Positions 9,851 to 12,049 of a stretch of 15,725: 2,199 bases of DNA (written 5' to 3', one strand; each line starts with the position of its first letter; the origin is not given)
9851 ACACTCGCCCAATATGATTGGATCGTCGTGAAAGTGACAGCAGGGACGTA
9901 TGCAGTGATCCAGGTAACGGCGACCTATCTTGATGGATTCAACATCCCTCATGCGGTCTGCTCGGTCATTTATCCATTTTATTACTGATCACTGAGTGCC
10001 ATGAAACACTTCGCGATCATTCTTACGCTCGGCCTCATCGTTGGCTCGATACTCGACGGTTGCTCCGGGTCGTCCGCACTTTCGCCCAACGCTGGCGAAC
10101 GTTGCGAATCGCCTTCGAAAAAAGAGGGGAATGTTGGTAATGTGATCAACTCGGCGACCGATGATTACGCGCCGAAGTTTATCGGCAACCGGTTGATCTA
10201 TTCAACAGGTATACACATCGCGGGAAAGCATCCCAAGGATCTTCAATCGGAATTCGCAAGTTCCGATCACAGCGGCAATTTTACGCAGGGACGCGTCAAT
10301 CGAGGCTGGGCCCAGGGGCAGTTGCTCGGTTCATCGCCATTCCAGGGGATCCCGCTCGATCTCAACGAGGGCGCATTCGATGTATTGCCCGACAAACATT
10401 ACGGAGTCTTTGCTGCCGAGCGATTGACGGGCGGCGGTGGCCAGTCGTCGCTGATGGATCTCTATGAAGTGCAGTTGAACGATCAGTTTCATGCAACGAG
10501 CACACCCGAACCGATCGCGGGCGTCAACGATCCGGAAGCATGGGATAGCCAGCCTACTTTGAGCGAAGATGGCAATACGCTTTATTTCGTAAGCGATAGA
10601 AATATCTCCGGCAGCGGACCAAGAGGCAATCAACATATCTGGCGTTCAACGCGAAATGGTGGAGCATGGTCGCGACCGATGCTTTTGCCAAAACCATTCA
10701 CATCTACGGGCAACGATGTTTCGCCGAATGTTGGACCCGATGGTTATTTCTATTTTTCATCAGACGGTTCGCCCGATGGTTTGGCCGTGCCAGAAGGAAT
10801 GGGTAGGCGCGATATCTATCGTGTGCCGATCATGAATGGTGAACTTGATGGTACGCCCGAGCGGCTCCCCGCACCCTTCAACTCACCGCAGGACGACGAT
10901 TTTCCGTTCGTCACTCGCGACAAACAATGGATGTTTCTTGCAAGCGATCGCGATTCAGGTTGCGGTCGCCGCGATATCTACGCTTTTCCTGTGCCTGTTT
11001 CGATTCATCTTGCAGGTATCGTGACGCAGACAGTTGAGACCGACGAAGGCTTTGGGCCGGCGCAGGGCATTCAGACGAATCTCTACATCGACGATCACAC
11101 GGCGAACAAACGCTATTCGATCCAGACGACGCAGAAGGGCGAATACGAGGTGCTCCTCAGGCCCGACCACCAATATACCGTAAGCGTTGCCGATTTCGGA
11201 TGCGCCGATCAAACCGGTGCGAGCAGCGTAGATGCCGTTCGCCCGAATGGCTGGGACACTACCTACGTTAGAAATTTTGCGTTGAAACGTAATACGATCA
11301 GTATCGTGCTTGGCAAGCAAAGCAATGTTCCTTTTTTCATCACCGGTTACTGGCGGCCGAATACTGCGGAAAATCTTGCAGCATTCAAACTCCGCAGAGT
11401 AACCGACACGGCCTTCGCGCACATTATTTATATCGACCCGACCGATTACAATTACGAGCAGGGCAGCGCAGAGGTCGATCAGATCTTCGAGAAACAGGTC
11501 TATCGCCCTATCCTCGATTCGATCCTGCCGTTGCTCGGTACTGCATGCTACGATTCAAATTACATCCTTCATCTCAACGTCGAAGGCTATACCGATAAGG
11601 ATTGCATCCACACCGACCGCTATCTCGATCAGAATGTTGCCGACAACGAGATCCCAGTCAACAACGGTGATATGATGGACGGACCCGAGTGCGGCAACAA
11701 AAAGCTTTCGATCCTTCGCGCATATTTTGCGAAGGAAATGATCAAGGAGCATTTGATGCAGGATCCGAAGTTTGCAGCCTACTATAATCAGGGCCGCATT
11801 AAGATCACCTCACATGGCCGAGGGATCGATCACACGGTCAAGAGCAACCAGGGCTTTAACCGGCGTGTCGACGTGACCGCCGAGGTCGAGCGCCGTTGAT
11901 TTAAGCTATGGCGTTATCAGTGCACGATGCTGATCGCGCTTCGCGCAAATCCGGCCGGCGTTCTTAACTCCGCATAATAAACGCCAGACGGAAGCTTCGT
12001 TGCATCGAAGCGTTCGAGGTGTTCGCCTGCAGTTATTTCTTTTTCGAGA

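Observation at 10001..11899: PorE-like domain architecture (beta-propeller + CRD + OmpA_C lipoprotein) without the N-terminal TPR region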

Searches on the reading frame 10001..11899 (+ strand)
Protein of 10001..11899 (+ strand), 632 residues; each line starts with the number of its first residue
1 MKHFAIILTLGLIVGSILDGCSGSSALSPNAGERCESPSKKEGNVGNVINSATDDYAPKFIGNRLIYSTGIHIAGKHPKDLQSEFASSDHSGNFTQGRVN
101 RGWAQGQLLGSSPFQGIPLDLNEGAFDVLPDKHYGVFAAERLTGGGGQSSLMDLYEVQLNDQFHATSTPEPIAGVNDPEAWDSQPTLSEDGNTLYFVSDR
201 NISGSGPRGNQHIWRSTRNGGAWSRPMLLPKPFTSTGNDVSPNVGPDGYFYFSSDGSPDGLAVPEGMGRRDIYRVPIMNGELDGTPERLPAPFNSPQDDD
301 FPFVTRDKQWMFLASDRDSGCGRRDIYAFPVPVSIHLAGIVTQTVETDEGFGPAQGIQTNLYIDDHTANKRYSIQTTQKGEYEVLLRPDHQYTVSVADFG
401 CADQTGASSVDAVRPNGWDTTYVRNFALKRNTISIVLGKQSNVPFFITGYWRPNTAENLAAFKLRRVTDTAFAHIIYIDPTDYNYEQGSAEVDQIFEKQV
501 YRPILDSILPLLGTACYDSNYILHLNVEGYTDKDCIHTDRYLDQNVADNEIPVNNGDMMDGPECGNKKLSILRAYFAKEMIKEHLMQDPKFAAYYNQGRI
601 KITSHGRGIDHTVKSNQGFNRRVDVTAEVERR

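Call 3: search_protein_families(library=pfam, proteins=[window:10001-11899:+], max_evalue=1)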
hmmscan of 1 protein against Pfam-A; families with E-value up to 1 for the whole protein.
window:10001-11899:+ (632 aa): 2 families
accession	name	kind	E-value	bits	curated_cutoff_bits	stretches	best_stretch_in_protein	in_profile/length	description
PF07676.18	PD40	-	5e-11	42.7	20.9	2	179-205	8-33/38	WD40-like Beta Propeller Repeat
PF13620.12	CarboxypepD_reg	-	0.019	15.8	32.3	1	362-408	20-67/82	Carboxypeptidase regulatory-like domain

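Call 4: search_protein_families(library=ncbifam, proteins=[window:10001-11899:+], max_evalue=1)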
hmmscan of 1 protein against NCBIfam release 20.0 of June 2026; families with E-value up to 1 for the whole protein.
window:10001-11899:+ (632 aa): 3 families
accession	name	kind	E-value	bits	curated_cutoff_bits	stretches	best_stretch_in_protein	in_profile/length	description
NF053607.1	CHU_0125_OmpA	equivalog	8.3e-32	110.5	620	1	48-394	153-478/639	CHU_0125 family OmpA-like outer membrane integrity protein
NF052230.1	T9SS_PorE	exception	6.4e-22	77.6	600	1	36-434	142-511/648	PorE family type IX secretion system protein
TIGR02800.1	propeller_TolB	equivalog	0.078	11.9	343.15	1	179-250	278-336/418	Tol-Pal system beta propeller repeat protein TolB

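Call 6: search_solved_structures(query=window:10001-11899:+, max_evalue=1, show_alignments=3)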
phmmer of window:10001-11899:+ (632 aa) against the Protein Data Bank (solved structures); distinct sequences matched with E-value up to 1: 0.

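Call 7: find_homologous_proteins(query=window:10001-11899:+)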
Query window:10001-11899:+ (632 aa): 1077 proteins with E <= 0.001 among 8000 candidates; the best 120 are listed.
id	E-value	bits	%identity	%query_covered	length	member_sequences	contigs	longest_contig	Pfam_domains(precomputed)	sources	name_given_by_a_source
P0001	1.3e-274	931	62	100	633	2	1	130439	PF07676.19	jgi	jgi:hypothetical protein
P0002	2.7e-224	765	94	55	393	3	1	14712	PF07676.19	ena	-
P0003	6.2e-181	621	47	99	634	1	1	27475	PF07676.19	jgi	-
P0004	1.1e-177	611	46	99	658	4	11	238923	PF07676.19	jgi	jgi:hypothetical protein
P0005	2.0e-155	537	42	100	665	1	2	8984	PF07676.19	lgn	-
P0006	1.0e-153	532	44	98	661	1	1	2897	PF07676.19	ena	-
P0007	4.6e-91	325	33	93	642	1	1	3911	PF07676.19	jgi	jgi:hypothetical protein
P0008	8.1e-80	287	32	92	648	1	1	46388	PF07676.19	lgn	-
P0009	3.1e-58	216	29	93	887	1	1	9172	PF07676.19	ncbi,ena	-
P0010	2.3e-56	210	28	94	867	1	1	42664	PF07676.19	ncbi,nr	ncbi:MAG: PD40 domain-containing protein [Ignavibacteriae bacterium]|nr:PD40 domain-containing prote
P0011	1.1e-55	208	29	94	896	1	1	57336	PF07676.19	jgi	jgi:WD40 repeat protein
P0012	1.9e-55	207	28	94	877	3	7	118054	PF07676.19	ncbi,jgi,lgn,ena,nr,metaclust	ncbi:MAG: hypothetical protein A2X61_16145 [Ignavibacteria bacterium GWB2_35_12]|nr:MAG: hypothetica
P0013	4.1e-55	206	29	95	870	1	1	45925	PF07676.19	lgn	-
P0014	7.3e-55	205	31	94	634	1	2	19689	PF07676.19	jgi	jgi:hypothetical protein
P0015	9.9e-53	198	29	93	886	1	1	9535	PF07676.19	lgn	-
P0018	1.4e-50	191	29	92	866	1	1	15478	PF05036.19,PF07676.19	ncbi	-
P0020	1.8e-39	154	28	89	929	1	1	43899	PF07676.19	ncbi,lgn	-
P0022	5.6e-27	113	24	97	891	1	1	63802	PF07676.19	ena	-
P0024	2.4e-22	98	28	55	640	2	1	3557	PF00691.26,PF14559.13,PF07676.19,PF07719.24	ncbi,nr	ncbi:MAG: PD40 domain-containing protein [Saprospiraceae bacterium]|nr:PD40 domain-containing protei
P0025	3.0e-22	97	32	35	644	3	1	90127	PF00691.26,PF13715.13,PF13620.13,PF07676.19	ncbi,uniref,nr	ncbi:OmpA family protein [Lacinutrix himadriensis]|uniref:OmpA family protein n=1 Tax=Lacinutrix him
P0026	8.9e-22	96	34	46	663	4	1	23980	PF00691.26,PF14559.13,PF00515.35,PF13424.13,PF21033.5,PF13432.13,PF13428.13,PF13181.13,PF07676.19,PF07719.24,PF13374.13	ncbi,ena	-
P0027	1.6e-21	95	27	62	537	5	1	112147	PF00691.26,PF13620.13,PF07676.19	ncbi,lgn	-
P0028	4.3e-21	93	31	49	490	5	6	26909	PF00691.26,PF26549.1,PF07676.19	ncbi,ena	-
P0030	1.1e-20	92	30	58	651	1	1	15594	PF00691.26,PF00515.35,PF13432.13,PF07676.19,PF07719.24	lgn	-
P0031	1.3e-20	92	29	58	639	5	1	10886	PF00691.26,PF00515.35,PF07676.19,PF07719.24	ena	-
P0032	1.6e-20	92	30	33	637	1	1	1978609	PF00691.26,PF13620.13,PF07676.19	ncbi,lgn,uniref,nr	ncbi:OmpA family protein [Bizionia myxarmorum]|uniref:OmpA family protein n=1 Tax=Bizionia myxarmoru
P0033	3.0e-20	91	30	46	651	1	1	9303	PF00691.26,PF00515.35,PF13432.13,PF13181.13,PF07676.19,PF07719.24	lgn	-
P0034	3.2e-20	91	28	38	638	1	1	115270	PF00691.26,PF13715.13,PF13620.13,PF07676.19,PF17210.10,PF07719.24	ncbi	-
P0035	3.6e-20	90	31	47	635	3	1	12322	PF00691.26,PF13428.13,PF07676.19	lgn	-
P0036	3.8e-20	90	27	54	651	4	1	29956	PF00691.26,PF05359.17,PF00515.35,PF13620.13,PF13181.13,PF07676.19,PF07719.24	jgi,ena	-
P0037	4.5e-20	90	31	39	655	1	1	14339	PF00691.26,PF14559.13,PF13431.13,PF13414.13,PF13432.13,PF13428.13,PF07676.19,PF07719.24,PF13174.13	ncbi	-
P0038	5.1e-20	90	32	47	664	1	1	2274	PF00691.26,PF07676.19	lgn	-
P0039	6.1e-20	90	30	56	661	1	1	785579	PF00691.26,PF07676.19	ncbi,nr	ncbi:MAG: PD40 domain-containing protein [Bacteroidia bacterium]|nr:PD40 domain-containing protein [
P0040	8.7e-20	89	30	44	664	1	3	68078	PF00691.26,PF07676.19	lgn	-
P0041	1.6e-19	88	30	63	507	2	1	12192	PF00691.26,PF26549.1,PF13620.13,PF07676.19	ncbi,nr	ncbi:MAG: PD40 domain-containing protein [Bacteroidetes bacterium]|nr:PD40 domain-containing protein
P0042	1.9e-19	88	30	46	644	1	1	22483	PF00691.26,PF13431.13,PF26549.1,PF07676.19,PF07719.24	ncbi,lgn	-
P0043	2.1e-19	88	30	56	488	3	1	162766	PF00691.26,PF07676.19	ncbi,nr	ncbi:MAG: OmpA family protein [Candidatus Kapabacteria bacterium]|nr:OmpA family protein [Candidatus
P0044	2.1e-19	88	28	56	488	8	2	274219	PF00691.26,PF07676.19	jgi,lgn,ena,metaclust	metaclust:\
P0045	2.2e-19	88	30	56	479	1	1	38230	PF00691.26,PF07676.19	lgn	-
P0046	2.3e-19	88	35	36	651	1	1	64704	PF00691.26,PF13181.13,PF07676.19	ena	-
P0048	3.7e-19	87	28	57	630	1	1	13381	PF00691.26,PF00515.35,PF13424.13,PF13428.13,PF13181.13,PF07676.19,PF07719.24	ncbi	-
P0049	9.0e-19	86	28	55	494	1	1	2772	PF00691.26,PF07676.19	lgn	-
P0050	1.3e-18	85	28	56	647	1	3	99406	PF00691.26,PF13414.13,PF00515.35,PF13181.13,PF07676.19,PF07719.24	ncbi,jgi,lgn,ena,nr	ncbi:MAG TPA: OmpA family protein [Bacteroidales bacterium]|nr:OmpA family protein [Bacteroidales ba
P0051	2.0e-18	85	31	46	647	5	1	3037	PF00691.26,PF14559.13,PF26549.1,PF00515.35,PF13424.13,PF13181.13,PF07676.19,PF07719.24,PF13174.13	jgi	-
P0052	2.7e-18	84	30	47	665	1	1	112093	PF00691.26,PF14559.13,PF13432.13,PF13428.13,PF07676.19,PF07719.24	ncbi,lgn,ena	-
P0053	5.5e-18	83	27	56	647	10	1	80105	PF00691.26,PF13414.13,PF00515.35,PF13181.13,PF07676.19,PF07719.24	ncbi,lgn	-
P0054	5.7e-18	83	32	35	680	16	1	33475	PF00691.26,PF07676.19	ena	-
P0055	5.7e-18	83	29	47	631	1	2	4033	PF00691.26,PF26549.1,PF13432.13,PF07676.19,PF07719.24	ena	-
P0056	6.3e-18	83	30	55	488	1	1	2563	PF00691.26,PF07676.19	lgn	-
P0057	6.8e-18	83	35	33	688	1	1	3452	PF00691.26,PF07676.19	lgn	-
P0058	9.0e-18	82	40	25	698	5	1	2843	PF00691.26,PF07676.19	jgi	-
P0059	1.0e-17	82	31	35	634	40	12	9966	PF00691.26,PF13620.13,PF07676.19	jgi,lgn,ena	-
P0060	1.2e-17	82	27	63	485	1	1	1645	PF00691.26,PF07676.19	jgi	jgi:outer membrane protein OmpA-like peptidoglycan-associated protein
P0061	1.2e-17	82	28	49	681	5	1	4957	PF00691.26,PF05359.17,PF13620.13,PF13181.13,PF07676.19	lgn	-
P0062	1.3e-17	82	35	31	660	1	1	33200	PF00691.26,PF00515.35,PF26550.2,PF13432.13,PF07676.19,PF07719.24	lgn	-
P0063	1.3e-17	82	37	36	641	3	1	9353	PF00691.26,PF13715.13,PF13620.13,PF07676.19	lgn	-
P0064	1.4e-17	82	28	56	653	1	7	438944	PF00691.26,PF13431.13,PF13414.13,PF05359.17,PF00515.35,PF13432.13,PF13181.13,PF07676.19,PF07719.24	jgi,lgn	jgi:outer membrane protein OmpA-like peptidoglycan-associated protein/tetratricopeptide (TPR) repeat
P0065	1.4e-17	82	28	36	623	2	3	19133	PF00691.26,PF26549.1,PF11974.15,PF13620.13,PF07676.19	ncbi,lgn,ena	-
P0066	1.5e-17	82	28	54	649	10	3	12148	PF00691.26,PF05359.17,PF00515.35,PF13620.13,PF13181.13,PF07676.19,PF07719.24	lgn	-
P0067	1.6e-17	82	29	58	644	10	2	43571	PF00691.26,PF13431.13,PF24681.2,PF13176.13,PF13620.13,PF07676.19,PF14559.13,PF00515.35,PF12895.14,PF21033.5,PF13432.13,PF13181.13,PF07719.24,PF13174.13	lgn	-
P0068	1.6e-17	82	30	56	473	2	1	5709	PF00691.26,PF07676.19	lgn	-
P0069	1.6e-17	82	31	47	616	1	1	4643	PF00691.26,PF00515.35,PF13181.13,PF07676.19,PF07719.24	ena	-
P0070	1.7e-17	82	34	37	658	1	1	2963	PF00691.26,PF13431.13,PF13414.13,PF13424.13,PF21033.5,PF07676.19,PF07719.24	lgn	-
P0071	1.7e-17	81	31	26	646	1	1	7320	PF00691.26,PF13715.13,PF13620.13,PF07676.19,PF13174.13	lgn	-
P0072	2.0e-17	81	29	47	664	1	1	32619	PF00691.26,PF13432.13,PF13428.13,PF07676.19,PF07719.24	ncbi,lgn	-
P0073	2.0e-17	81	32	36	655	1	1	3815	PF00691.26,PF13431.13,PF00515.35,PF13181.13,PF07676.19,PF07719.24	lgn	-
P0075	2.1e-17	81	31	37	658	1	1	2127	PF00691.26,PF13431.13,PF07676.19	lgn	-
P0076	2.2e-17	81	32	47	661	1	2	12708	PF00691.26,PF07676.19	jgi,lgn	jgi:outer membrane protein OmpA-like peptidoglycan-associated protein/tetratricopeptide (TPR) repeat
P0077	2.3e-17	81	29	44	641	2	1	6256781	PF00691.26,PF13432.13,PF13428.13,PF07676.19,PF07719.24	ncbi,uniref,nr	ncbi:OmpA family protein [Adhaeribacter pallidiroseus]|uniref:Outer membrane protein A n=1 Tax=Adhae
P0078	2.3e-17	81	39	25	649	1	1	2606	PF00691.26,PF13432.13,PF07676.19,PF07719.24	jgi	jgi:outer membrane protein OmpA-like peptidoglycan-associated protein/tetratricopeptide (TPR) repeat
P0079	2.4e-17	81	32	48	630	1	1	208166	PF00691.26,PF14559.13,PF13428.13,PF13181.13,PF07676.19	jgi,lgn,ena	-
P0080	2.6e-17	81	40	26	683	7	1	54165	PF00691.26,PF13620.13,PF07676.19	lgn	-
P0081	2.7e-17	81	29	44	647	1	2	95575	PF00691.26,PF26549.1,PF00515.35,PF13181.13,PF07676.19,PF07719.24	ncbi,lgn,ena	ncbi:MAG: OmpA family protein [Bacteroidota bacterium]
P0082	2.7e-17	81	30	42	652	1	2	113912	PF00691.26,PF13431.13,PF13424.13,PF07676.19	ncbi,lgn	-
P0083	2.9e-17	81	27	56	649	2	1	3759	PF00691.26,PF05359.17,PF00515.35,PF13432.13,PF13428.13,PF07676.19,PF07719.24,PF13174.13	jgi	jgi:outer membrane protein OmpA-like peptidoglycan-associated protein/tetratricopeptide (TPR) repeat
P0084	3.0e-17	81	28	47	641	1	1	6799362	PF00691.26,PF13428.13,PF07676.19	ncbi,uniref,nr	ncbi:OmpA family protein [Adhaeribacter radiodurans]|uniref:OmpA family protein n=1 Tax=Adhaeribacte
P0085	3.1e-17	81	29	63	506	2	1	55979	PF00691.26,PF26549.1,PF07676.19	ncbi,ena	-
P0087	4.2e-17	80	32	36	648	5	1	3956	PF00691.26,PF13431.13,PF07676.19,PF07719.24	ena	-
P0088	5.0e-17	80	33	46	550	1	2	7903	PF00691.26,PF07676.19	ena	-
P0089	5.7e-17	80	27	60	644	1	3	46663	PF00691.26,PF07676.19,PF07719.24,PF13174.13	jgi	-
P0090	6.2e-17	80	40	25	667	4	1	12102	PF00691.26,PF07676.19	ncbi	ncbi:MAG: OmpA family protein [Bacteroidota bacterium]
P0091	6.3e-17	80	32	51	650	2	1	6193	PF00691.26,PF26549.1,PF00515.35,PF13181.13,PF07676.19,PF07719.24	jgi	-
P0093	7.7e-17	79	32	36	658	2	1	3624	PF00691.26,PF00515.35,PF13620.13,PF13181.13,PF07676.19,PF07719.24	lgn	-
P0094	8.2e-17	79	29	55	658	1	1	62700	PF00691.26,PF05359.17,PF07676.19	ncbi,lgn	ncbi:MAG: OmpA family protein [Bacteroidales bacterium]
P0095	8.3e-17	79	32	50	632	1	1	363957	PF00691.26,PF14559.13,PF26549.1,PF13181.13,PF07676.19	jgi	jgi:outer membrane protein OmpA-like peptidoglycan-associated protein/Tol biopolymer transport syste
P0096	9.0e-17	79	28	29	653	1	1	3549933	PF00691.26,PF13620.13,PF07676.19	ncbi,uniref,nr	ncbi:OmpA family protein [Flavobacterium sp. I3-2]|uniref:OmpA family protein n=1 Tax=Flavobacterium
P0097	9.8e-17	79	40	25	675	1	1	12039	PF00691.26,PF07676.19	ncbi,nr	ncbi:MAG: OmpA family protein [Bacteroidales bacterium]|nr:OmpA family protein [Bacteroidales bacter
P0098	1.0e-16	79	34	36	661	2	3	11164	PF00691.26,PF14559.13,PF13432.13,PF13428.13,PF07676.19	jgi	-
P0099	1.0e-16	79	29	49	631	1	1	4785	PF00691.26,PF00515.35,PF13432.13,PF13181.13,PF07676.19,PF07719.24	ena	-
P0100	1.1e-16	79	28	43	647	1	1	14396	PF00691.26,PF13620.13,PF07676.19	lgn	-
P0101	1.2e-16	79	29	39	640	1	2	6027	PF00691.26,PF11974.15,PF07676.19,PF17210.10,PF07719.24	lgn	-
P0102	1.2e-16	79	30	38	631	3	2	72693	PF00691.26,PF13620.13,PF07676.19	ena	-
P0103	1.2e-16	79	27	30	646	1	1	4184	PF00691.26,PF13620.13,PF07676.19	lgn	-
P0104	1.3e-16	79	33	48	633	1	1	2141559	PF00691.26,PF14559.13,PF26549.1,PF13181.13,PF07676.19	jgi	jgi:outer membrane protein OmpA-like peptidoglycan-associated protein/Tol biopolymer transport syste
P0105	1.3e-16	79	27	30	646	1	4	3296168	PF00691.26,PF13620.13,PF07676.19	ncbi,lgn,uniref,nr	ncbi:OmpA family protein [Lacinutrix sp. 5H-3-7-4]|uniref:OmpA family protein n=1 Tax=Lacinutrix sp.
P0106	1.4e-16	78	30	38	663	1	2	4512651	PF00691.26,PF07676.19,PF07719.24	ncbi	-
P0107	1.4e-16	78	32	56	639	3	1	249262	PF00691.26,PF07676.19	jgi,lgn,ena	-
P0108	1.4e-16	78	31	44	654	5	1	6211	PF00691.26,PF13431.13,PF13414.13,PF05359.17,PF13176.13,PF13428.13,PF07676.19,PF14559.13,PF00515.35,PF13424.13,PF13432.13,PF13181.13,PF07719.24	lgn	-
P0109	1.5e-16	78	33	36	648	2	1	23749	PF00691.26,PF07676.19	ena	-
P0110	1.5e-16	78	39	23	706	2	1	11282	PF00691.26,PF26549.1,PF07676.19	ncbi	-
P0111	1.6e-16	78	30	32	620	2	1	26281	PF00691.26,PF13715.13,PF13620.13,PF07676.19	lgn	-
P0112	1.6e-16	78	40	25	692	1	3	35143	PF00691.26,PF13432.13,PF07676.19,PF07719.24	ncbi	ncbi:MAG: OmpA family protein [Bacteroidota bacterium]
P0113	1.7e-16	78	28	63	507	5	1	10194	PF00691.26,PF07676.19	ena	-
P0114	1.7e-16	78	28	50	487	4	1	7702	PF00691.26,PF13620.13,PF07676.19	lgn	-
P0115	1.9e-16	78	33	34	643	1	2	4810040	PF00691.26,PF07676.19,PF07719.24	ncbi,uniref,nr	ncbi:OmpA family protein [Winogradskyella forsetii]|uniref:OmpA family protein n=1 Tax=Winogradskyel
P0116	1.9e-16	78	34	34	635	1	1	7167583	PF00691.26,PF24681.2,PF21033.5,PF07676.19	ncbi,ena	-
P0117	1.9e-16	78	38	25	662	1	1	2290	PF00691.26,PF14853.13,PF21033.5,PF13432.13,PF07676.19,PF07719.24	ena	-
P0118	2.0e-16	78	30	47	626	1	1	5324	PF00691.26,PF26549.1,PF07676.19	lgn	-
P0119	2.2e-16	78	39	25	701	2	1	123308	PF00691.26,PF25060.1,PF07676.19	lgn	-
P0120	2.3e-16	78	33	34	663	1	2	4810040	PF00691.26,PF07676.19,PF07719.24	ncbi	-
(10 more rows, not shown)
